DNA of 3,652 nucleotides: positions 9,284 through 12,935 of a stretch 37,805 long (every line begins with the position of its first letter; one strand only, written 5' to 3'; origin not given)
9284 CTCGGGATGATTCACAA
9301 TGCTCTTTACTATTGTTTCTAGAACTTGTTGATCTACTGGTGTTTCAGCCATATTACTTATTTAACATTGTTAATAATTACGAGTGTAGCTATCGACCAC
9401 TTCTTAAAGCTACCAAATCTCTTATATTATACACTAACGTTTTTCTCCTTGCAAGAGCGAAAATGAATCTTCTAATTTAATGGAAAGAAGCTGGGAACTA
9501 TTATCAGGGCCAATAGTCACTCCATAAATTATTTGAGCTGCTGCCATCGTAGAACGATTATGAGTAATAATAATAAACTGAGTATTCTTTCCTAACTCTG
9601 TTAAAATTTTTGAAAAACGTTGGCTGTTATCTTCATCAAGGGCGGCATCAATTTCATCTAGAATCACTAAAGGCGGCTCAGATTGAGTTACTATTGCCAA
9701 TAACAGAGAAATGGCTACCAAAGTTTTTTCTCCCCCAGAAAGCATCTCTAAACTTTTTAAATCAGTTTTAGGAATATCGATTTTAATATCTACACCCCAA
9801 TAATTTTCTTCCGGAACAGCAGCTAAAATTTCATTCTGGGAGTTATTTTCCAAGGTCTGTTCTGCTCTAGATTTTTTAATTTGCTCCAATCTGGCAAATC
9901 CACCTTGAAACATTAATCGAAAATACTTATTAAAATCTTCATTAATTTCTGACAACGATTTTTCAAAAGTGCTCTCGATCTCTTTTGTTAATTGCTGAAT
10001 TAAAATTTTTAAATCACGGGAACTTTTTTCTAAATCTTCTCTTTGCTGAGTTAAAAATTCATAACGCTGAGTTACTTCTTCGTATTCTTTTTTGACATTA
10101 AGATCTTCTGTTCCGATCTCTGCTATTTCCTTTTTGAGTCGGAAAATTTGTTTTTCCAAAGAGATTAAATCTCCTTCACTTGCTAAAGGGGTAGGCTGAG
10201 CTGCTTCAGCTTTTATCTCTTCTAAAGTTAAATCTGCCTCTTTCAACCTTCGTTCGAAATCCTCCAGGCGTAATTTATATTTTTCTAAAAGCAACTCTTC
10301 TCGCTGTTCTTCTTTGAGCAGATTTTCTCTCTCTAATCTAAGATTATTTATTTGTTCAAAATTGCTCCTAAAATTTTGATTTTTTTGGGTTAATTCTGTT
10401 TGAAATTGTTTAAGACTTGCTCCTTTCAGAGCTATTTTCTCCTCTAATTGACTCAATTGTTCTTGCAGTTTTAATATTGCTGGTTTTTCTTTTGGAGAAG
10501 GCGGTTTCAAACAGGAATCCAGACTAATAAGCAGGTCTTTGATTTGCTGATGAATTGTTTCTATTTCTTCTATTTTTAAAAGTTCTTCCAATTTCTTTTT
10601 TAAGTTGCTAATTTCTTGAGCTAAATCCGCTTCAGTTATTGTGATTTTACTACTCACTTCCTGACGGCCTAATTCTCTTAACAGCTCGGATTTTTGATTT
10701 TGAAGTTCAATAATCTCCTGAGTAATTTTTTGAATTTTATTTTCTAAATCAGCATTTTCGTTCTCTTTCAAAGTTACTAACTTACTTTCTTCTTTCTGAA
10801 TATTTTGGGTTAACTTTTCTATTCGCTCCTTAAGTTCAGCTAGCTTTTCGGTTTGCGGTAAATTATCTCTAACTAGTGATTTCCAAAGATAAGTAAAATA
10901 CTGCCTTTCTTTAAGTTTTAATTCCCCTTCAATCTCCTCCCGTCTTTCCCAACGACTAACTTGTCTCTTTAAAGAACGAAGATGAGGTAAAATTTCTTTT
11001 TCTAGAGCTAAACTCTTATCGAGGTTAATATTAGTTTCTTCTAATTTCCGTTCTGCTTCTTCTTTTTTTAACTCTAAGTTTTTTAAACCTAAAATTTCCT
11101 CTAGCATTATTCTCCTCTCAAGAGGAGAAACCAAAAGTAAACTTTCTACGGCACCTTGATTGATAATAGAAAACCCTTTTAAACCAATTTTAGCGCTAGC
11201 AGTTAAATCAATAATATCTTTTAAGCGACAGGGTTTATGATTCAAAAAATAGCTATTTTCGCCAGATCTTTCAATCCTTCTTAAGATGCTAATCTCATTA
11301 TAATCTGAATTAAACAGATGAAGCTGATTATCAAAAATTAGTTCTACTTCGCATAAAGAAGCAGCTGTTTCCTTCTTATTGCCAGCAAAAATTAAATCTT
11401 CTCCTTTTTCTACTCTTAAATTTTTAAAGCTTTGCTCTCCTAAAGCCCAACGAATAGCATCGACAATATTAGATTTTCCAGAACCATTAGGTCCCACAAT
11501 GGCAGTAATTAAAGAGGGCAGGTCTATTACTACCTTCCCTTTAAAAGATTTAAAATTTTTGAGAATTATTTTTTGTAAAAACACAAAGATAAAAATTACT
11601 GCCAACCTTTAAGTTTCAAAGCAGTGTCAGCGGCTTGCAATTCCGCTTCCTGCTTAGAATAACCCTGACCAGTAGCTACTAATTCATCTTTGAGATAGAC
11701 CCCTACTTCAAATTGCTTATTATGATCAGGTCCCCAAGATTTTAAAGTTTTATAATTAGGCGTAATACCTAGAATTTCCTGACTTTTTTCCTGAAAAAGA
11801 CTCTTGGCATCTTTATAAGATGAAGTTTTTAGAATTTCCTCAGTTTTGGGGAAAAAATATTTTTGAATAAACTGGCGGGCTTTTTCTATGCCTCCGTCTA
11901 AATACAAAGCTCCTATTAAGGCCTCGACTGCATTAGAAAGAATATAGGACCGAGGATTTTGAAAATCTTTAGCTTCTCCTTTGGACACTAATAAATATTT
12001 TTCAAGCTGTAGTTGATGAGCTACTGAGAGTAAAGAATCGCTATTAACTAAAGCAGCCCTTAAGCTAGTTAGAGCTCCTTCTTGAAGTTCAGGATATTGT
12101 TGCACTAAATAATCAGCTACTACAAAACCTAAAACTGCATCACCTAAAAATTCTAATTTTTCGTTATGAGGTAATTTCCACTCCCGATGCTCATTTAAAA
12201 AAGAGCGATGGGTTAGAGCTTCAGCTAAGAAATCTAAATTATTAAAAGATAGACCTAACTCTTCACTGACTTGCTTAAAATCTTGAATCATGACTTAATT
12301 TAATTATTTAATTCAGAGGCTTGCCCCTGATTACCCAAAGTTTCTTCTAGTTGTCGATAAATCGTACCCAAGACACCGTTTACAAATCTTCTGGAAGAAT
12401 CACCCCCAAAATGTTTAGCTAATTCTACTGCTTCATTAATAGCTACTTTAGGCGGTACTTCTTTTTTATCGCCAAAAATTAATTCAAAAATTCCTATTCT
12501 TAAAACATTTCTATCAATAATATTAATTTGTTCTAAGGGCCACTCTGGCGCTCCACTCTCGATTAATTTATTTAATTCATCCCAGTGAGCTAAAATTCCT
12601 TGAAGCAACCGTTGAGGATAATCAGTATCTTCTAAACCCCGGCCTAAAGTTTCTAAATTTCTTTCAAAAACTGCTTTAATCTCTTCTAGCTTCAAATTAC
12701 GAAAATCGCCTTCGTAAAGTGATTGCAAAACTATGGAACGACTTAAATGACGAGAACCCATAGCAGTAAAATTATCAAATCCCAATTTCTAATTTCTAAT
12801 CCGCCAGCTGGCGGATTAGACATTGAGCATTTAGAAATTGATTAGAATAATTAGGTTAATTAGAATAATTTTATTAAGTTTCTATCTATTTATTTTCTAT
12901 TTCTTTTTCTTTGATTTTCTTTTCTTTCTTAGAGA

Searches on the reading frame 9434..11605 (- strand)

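Call 13: search_protein_families(library=pfam, proteins=[window:9434-11605:-], max_evalue=0.00001)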
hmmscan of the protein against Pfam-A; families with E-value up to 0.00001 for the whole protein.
window:9434-11605:- (723 aa): 6 families
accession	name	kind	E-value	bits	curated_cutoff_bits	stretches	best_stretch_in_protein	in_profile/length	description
PF02463.25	SMC_N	-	7.7e-62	209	40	1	9-699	1-214/220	RecF/RecN/SMC N terminal domain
PF13304.12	AAA_21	-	1.1e-11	45.8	27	1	33-63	1-26/304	AAA domain, putative AbiEii toxin, Type IV TA system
PF13555.12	AAA_29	-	2.6e-07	30.7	27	1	10-55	1-46/61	P-loop containing region of AAA domain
PF13476.12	AAA_23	-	4.7e-07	31.1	27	1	12-301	1-196/201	AAA domain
PF00005.33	ABC_tran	-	3e-06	28.3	25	0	536-651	65-134/137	ABC transporter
PF13175.12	AAA_15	-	3.9e-06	27.2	32.1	0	10-683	3-370/374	AAA ATPase domain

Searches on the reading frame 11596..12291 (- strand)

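Call 13: search_protein_families(library=pfam, proteins=[window:11596-12291:-], max_evalue=0.00001)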
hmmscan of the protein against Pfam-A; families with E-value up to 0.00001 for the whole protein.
window:11596-12291:- (231 aa): 4 families
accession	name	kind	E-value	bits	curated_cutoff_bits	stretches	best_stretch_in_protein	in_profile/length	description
PF14622.11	Ribonucleas_3_3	-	9.7e-38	129.7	35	1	21-149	4-127/128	Ribonuclease-III-like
PF00636.31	Ribonuclease_3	-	1.3e-26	93.8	27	1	44-134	1-102/102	Ribonuclease III domain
PF00035.32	dsrm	-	4.8e-15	56.3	23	1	162-226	1-64/66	Double-stranded RNA binding motif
PF22935.1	RM44_endonuclase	-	1.1e-08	35.7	27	1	15-129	16-139/139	Large ribosomal subunit protein mL44, endonuclease domain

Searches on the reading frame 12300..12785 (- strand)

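Call 13: search_protein_families(library=pfam, proteins=[window:12300-12785:-], max_evalue=0.00001)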
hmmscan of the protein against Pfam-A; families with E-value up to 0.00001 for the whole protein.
window:12300-12785:- (161 aa): 1 family
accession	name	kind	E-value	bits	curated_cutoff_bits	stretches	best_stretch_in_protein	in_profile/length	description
PF01029.23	NusB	-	9.4e-32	110.6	23.1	1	15-144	3-133/133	NusB family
